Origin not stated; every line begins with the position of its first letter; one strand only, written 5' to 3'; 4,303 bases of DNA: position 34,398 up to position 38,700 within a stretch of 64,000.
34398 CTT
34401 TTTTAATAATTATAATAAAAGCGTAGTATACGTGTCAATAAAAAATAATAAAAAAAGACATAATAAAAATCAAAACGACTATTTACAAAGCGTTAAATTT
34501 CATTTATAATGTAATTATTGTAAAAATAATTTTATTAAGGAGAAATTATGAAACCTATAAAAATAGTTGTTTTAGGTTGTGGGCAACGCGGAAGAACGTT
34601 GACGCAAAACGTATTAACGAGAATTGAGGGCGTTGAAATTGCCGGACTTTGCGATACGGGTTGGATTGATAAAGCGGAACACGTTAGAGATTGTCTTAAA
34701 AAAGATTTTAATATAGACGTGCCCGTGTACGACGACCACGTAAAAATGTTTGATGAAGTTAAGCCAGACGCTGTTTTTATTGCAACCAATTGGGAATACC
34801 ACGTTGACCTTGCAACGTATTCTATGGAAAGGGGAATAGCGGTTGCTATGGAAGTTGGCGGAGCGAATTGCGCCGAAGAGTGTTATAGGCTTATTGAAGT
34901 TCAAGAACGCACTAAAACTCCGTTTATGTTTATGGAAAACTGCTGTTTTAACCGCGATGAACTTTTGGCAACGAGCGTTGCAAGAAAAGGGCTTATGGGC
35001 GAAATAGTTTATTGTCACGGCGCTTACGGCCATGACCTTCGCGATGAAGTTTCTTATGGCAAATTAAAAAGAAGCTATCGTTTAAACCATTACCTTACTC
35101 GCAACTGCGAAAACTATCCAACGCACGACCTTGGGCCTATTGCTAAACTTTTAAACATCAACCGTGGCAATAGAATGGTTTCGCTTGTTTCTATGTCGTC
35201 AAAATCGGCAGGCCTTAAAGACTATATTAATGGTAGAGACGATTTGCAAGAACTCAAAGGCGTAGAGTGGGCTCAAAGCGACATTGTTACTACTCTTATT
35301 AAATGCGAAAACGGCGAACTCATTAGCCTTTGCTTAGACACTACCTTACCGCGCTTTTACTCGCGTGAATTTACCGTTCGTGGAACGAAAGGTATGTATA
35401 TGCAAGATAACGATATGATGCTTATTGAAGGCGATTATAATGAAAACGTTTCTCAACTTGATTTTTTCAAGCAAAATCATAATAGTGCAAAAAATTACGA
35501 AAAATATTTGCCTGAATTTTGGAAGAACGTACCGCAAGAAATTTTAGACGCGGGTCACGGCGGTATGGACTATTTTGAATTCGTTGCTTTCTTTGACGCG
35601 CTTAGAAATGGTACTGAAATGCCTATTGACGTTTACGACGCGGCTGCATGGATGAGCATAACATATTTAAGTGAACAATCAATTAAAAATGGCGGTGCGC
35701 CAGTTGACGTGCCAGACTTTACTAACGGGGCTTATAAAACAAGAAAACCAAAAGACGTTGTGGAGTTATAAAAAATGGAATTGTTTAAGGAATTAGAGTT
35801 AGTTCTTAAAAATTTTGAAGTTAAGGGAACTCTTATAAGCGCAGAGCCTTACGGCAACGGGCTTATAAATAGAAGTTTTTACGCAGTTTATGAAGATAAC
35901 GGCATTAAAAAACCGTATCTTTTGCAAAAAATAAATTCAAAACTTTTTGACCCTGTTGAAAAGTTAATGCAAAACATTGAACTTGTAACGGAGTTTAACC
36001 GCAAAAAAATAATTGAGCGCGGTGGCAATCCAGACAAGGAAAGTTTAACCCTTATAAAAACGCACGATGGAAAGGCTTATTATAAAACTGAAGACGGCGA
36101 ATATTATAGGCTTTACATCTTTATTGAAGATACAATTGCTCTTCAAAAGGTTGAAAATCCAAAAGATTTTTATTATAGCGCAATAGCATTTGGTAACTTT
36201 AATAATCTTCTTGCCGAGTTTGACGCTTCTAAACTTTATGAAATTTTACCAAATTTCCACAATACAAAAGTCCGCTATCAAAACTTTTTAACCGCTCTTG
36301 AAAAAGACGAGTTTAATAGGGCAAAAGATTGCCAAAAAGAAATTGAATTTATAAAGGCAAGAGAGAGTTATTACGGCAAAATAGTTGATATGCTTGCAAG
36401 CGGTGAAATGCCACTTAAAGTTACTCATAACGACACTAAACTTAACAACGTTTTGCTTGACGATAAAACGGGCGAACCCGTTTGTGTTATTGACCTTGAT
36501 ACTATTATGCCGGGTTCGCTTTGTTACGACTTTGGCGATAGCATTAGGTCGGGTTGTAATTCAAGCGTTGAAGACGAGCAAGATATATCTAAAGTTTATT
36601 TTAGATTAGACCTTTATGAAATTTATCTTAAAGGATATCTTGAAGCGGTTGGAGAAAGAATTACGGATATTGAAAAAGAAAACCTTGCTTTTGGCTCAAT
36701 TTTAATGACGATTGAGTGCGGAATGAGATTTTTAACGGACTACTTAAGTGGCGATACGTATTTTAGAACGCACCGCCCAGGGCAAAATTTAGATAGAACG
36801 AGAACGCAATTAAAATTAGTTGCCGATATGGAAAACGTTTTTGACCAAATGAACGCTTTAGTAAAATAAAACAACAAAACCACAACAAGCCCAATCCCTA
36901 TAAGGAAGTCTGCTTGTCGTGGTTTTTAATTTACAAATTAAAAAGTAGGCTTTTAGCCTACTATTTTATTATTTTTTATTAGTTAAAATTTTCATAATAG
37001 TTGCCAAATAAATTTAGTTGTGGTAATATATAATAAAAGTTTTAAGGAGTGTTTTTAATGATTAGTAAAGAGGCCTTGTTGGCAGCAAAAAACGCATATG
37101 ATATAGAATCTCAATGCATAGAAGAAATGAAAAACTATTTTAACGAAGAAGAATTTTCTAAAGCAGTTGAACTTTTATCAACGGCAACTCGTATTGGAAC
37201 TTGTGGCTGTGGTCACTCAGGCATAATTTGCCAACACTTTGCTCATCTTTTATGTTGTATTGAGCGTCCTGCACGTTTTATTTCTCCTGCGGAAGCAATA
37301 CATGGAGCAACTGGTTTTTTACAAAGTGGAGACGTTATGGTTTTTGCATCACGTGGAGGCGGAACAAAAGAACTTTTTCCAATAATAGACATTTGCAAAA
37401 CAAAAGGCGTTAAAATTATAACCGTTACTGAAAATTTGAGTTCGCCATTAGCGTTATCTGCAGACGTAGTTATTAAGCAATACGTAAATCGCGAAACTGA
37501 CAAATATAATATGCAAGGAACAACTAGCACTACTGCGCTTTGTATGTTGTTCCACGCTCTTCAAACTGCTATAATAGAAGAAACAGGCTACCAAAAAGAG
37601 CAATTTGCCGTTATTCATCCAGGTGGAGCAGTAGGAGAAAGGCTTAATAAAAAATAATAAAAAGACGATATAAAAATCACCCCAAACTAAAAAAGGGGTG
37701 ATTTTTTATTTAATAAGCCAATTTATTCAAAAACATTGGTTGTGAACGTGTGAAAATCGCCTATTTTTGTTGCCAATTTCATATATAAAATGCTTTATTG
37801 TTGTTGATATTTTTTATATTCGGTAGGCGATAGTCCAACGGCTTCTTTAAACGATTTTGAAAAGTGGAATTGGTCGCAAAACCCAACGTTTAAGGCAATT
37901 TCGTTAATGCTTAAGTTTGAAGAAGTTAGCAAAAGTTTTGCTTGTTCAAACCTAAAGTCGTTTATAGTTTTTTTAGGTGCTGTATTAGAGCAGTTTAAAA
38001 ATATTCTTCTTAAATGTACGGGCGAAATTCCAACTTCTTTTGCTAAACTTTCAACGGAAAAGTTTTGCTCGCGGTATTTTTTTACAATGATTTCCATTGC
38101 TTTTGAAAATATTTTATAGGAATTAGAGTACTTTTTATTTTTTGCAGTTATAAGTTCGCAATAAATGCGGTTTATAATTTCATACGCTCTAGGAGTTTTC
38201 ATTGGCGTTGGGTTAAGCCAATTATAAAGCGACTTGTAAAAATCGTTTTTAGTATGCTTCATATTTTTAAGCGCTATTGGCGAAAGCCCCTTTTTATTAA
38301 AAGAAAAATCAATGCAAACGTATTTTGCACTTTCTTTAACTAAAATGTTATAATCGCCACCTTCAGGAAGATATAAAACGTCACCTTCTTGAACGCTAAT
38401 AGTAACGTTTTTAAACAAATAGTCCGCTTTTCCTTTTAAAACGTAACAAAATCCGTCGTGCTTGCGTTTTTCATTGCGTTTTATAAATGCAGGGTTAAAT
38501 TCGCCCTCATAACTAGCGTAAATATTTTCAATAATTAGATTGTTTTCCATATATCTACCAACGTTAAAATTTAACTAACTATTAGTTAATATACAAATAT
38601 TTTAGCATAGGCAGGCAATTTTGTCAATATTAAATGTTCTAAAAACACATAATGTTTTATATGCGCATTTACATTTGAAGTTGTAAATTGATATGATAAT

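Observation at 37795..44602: Uncharacterised short glycyl radical enzyme with activase embedded in a glycan-utilisation locus (AraC, GRE, GRE-AE, GH2, SGNH)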

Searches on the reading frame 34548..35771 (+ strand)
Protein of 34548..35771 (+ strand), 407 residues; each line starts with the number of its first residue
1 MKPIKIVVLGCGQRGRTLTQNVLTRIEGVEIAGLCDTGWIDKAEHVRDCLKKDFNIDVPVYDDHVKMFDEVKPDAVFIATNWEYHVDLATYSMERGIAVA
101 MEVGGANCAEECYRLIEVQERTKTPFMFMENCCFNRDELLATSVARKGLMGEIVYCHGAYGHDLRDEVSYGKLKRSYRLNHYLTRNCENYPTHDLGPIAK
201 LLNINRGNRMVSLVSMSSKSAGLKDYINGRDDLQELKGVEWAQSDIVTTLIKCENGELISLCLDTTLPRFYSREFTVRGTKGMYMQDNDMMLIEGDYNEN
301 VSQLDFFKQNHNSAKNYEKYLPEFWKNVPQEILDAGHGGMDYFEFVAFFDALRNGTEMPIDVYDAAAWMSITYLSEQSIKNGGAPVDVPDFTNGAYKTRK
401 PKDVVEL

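Call 8: search_protein_families(library=pfam, proteins=[window:34548-35771:+])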
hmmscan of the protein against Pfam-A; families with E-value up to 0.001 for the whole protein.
window:34548-35771:+ (407 aa): 2 families
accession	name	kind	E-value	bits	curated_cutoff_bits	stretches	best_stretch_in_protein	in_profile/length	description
PF21252.2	Glyco_hydro_109_C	-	1.9e-53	181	27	1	142-296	4-177/187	Glycosyl hydrolase 109, C-terminal domain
PF01408.29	GFO_IDH_MocA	-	3.3e-10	41.1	24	1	4-123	1-113/120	Oxidoreductase family, NAD-binding Rossmann fold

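Call 9: search_protein_families(library=ncbifam, proteins=[window:34548-35771:+])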
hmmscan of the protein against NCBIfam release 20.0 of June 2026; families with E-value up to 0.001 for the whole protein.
window:34548-35771:+ (407 aa): 5 families
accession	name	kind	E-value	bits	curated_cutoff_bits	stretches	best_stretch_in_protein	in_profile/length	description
TIGR04380.1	myo_inos_iolG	equivalog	4e-11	42.4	355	1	4-153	2-145/330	inositol 2-dehydrogenase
NF040723.1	UDP-GlcNAcDh_Arch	equivalog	3.4e-08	33.4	450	1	4-155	1-143/302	UDP-N-acetylglucosamine 3-dehydrogenase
NF052679.1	InsChiInosDhIolG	equivalog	3e-07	29.8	540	1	4-121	3-115/343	bifunctional inositol 2-dehydrogenase/D-chiro-inositol 1-dehydrogenase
NF040740.1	ornith_Ord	equivalog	5.6e-06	26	400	1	4-81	1-77/335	2,4-diaminopentanoate dehydrogenase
NF058561.1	BT_2158_fam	equivalog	2.8e-05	22.9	750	1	4-102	36-126/487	glycoside 3-dehydrogenase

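Call 92: search_solved_structures(query=window:34548-35771:+, max_evalue=0.00001)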
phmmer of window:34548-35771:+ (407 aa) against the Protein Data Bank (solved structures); distinct sequences matched with E-value up to 0.00001: 3.
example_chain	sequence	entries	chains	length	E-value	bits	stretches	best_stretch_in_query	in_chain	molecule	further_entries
2ixa_A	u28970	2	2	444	9.3e-80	271.5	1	2-400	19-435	ALPHA-N-ACETYLGALACTOSAMINIDASE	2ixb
6t2b_A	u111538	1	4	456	1e-57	198.9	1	4-406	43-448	Glycosyl hydrolase family 109 protein 2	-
3cea_A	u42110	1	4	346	2.6e-06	29.6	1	2-163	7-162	Myo-inositol 2-dehydrogenase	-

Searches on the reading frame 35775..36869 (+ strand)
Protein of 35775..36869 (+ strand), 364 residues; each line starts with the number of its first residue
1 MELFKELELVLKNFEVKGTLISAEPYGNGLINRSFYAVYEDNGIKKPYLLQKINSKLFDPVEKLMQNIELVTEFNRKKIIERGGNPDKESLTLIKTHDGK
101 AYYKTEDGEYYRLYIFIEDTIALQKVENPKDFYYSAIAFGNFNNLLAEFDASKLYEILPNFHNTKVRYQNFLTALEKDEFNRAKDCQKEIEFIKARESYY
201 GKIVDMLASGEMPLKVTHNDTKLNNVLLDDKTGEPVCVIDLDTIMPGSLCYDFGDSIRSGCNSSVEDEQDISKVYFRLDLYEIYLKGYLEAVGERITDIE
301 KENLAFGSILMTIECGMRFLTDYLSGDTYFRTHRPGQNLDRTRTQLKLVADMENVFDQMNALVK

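Call 8: search_protein_families(library=pfam, proteins=[window:35775-36869:+])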
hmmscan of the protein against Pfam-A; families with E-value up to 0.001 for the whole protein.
window:35775-36869:+ (364 aa): 1 family
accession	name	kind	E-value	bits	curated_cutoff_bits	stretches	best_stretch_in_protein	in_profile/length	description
PF01636.29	APH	-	3.5e-11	43.8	23.2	1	23-262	2-215/239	Phosphotransferase enzyme family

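Call 9: search_protein_families(library=ncbifam, proteins=[window:35775-36869:+])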
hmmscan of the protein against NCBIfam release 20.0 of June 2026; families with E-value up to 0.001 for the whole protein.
window:35775-36869:+ (364 aa): 0 families

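Call 91: search_solved_structures(query=window:35775-36869:+, max_evalue=0.01)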
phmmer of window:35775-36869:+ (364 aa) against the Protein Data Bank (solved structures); distinct sequences matched with E-value up to 0.01: 3.
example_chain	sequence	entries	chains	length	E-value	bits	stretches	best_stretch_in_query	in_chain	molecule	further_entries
4wh1_A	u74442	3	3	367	1.4e-90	307.2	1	10-363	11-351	N-acetylhexosamine 1-kinase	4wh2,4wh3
4ocj_A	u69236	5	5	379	1.5e-90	307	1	10-363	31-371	N-acetylhexosamine 1-phosphate kinase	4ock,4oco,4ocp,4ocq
4ocu_A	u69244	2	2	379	3.9e-90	305.7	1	10-363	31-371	N-acetylhexosamine 1-phosphate kinase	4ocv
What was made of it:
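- A NahK-type kinase operon lies 1 kb upstream in the window (call 91).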

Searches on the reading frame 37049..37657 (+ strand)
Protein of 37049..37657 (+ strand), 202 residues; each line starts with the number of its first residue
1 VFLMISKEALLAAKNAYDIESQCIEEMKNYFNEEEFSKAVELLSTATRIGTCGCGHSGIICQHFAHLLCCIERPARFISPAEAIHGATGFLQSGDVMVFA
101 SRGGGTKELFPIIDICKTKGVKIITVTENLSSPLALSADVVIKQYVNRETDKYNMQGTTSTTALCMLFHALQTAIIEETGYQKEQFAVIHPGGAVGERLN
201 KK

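Call 8: search_protein_families(library=pfam, proteins=[window:37049-37657:+])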
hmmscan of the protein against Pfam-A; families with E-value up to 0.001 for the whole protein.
window:37049-37657:+ (202 aa): 2 families
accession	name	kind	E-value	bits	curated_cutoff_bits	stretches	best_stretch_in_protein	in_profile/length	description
PF01380.27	SIS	-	1.3e-17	64.3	25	1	43-172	2-129/131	SIS domain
PF13580.11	SIS_2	-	2.4e-06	28.1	27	0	35-86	20-75/138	SIS domain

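Call 9: search_protein_families(library=ncbifam, proteins=[window:37049-37657:+])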
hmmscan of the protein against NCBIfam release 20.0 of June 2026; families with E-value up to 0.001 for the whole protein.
window:37049-37657:+ (202 aa): 12 families
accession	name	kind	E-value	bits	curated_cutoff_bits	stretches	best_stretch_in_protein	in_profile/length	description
NF008581.0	PRK11543.1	equivalog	4.9e-35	121.1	481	1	8-200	4-196/321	arabinose-5-phosphate isomerase GutQ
TIGR00393.1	kpsF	subfamily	5.4e-34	118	203.7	1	51-200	5-154/268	KpsF/GutQ family sugar-phosphate isomerase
NF008141.0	PRK10892.1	equivalog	3.4e-31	108.7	505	1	12-199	15-202/328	arabinose-5-phosphate isomerase KdsD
NF040776.2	AlsR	equivalog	9.9e-17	60.8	400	1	15-143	98-226/279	transcriptional repressor AlsR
NF008458.0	PRK11337.1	equivalog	4.4e-16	58.7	378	1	16-143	111-238/293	MurR/RpiR family transcriptional regulator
TIGR03127.2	RuMP_HxlB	equivalog_domain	3.6e-13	49.8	160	1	24-186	8-170/178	6-phospho-3-hexuloisomerase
NF041755.1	RuMP_HxlAB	equivalog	2.1e-12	46.7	500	1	22-189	222-386/391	bifunctional 3-hexulose-6-phosphate synthase/6-phospho-3-hexuloisomerase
NF010701.0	PRK14101.1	equivalog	5.4e-12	44.7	920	1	23-143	445-564/638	bifunctional transcriptional regulator/glucokinase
NF008451.0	PRK11302.1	subfamily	6.1e-10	39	296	1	22-154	104-235/286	transcriptional regulator HexR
NF008590.0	PRK11557.1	equivalog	5.8e-09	35.8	355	1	31-178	117-262/282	MurR/RpiR family transcriptional regulator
NF012026.0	PRK15482.1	equivalog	7.4e-06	25.6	408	1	21-154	110-242/285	HTH-type transcriptional regulator MurR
NF001628.0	PRK00414.1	equivalog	0.00012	21.7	265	0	92-144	110-162/192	D-sedoheptulose 7-phosphate isomerase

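Call 93: search_solved_structures(query=window:37049-37657:+, max_evalue=0.00001)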
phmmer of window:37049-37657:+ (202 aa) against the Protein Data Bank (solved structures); distinct sequences matched with E-value up to 0.00001: 8.
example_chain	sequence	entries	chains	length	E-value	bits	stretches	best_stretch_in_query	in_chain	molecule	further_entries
3fxa_A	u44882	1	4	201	1.1e-43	152.5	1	15-200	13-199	SIS domain protein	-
3etn_A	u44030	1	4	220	3.6e-20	75.8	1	35-201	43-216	putative phosphosugar isomerase involved in capsule formation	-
5uqi_A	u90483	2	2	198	8.7e-20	74.5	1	23-200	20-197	Phosphosugar isomerase | Isomerase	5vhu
2xhz_A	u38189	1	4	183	5.7e-17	65.4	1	12-178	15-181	ARABINOSE 5-PHOSPHATE ISOMERASE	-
8glr_A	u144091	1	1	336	5e-08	36.2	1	74-139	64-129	SIS domain-containing protein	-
2a3n_A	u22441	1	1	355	5.9e-08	35.9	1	74-139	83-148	putative glucosamine-fructose-6-phosphate aminotransferase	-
1vim_A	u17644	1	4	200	2.5e-07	33.9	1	18-158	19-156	Hypothetical protein AF1796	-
9lj9_B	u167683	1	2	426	4e-06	30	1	23-148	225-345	3-hexulose-6-phosphate synthase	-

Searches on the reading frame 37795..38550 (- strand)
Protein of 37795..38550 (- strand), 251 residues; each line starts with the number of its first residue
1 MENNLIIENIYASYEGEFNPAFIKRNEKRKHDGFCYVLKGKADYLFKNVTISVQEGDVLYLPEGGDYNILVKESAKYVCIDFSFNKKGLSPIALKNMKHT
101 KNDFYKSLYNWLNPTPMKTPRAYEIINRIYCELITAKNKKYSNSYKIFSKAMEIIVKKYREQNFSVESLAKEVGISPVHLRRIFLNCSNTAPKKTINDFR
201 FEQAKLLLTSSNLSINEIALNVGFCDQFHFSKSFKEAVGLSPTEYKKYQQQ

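Call 8: search_protein_families(library=pfam, proteins=[window:37795-38550:-])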
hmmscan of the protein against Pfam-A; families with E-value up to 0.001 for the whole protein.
window:37795-38550:- (251 aa): 4 families
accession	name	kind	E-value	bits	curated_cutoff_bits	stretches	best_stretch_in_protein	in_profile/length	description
PF12833.13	HTH_18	-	6.2e-21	74.9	33.6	1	169-247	1-79/80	Helix-turn-helix domain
PF00165.29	HTH_AraC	-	6.2e-16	58.5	26.6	1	210-245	6-40/42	Bacterial regulatory helix-turn-helix proteins, AraC family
PF01381.28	HTH_3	-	0.00023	21.6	23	0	156-185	1-31/55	Helix-turn-helix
PF22200.2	ExsA_N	-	0.0009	20.1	27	0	33-94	2-63/136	ExsA N-terminal regulatory domain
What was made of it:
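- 37795..38550 (-): AraC-family regulator (251 aa), transcribed divergently from the GRE operon. Pfam HTH_18 6e-21 and HTH_AraC 6e-16 (call 8).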

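Call 9: search_protein_families(library=ncbifam, proteins=[window:37795-38550:-])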
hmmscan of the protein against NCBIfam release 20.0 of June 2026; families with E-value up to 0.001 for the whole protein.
window:37795-38550:- (251 aa): 29 families (the best 25 are shown)
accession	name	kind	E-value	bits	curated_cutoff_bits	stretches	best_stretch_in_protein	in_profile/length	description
NF007860.0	PRK10572.1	equivalog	1.3e-18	66.8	208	1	122-250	158-286/292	arabinose operon transcriptional regulator AraC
NF047455.1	TF_Staph_AryK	equivalog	5.9e-17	61.2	850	1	139-250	150-260/759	transcriptional regulator AryK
NF007243.0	PRK09685.1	equivalog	9.4e-16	58.1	199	1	136-247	188-300/303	transcriptional regulator FeaR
NF049968.1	QhpR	equivalog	2.9e-15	56.2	250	1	139-246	178-284/284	AraC-like transcriptional regulator QhpR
TIGR02297.1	HpaA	equivalog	2.6e-14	53.1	274.65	1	138-247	178-286/287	4-hydroxyphenylacetate catabolism regulatory protein HpaA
NF049932.1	TranspRegBtr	equivalog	2.6e-14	52.7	900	1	128-248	146-265/531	bacillibactin transport transcriptional regulator Btr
TIGR04094.1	adjacent_YSIRK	equivalog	7e-14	51.6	200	1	152-246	291-383/383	YSIRK-targeted surface antigen transcriptional regulator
NF006902.0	PRK09393.1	equivalog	9e-14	51.4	425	1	146-248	220-321/327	transcriptional regulator FtrA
NF047788.1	TransRegPocR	equivalog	1e-12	48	500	1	138-250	182-292/296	transcriptional regulator PocR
NF052371.1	TransRegGbdRPseu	equivalog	1.3e-12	47.4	480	1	159-250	237-328/365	choline metabolism transcriptional regulator GbdR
NF007693.0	PRK10371.1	equivalog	1.8e-11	43.8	253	1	144-251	196-302/309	transcriptional regulator MelR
NF010028.0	PRK13503.1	equivalog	2.7e-10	40.1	288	1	143-247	168-271/278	HTH-type transcriptional activator RhaS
NF050186.1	TransRegGliRPseudo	equivalog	2.1e-09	37.2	570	1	166-249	255-337/338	AraC family transcriptional regulator GliR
NF040475.1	chlor_reg_RclR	equivalog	2.8e-09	36.7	400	1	161-248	191-278/284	reactive chlorine-specific transcriptional regulator RclR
NF052534.1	RzbtTranRegRhrA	equivalog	5e-09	35.8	500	1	151-248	212-310/312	rhizobactin biosynthesis transcriptional regulator RhrA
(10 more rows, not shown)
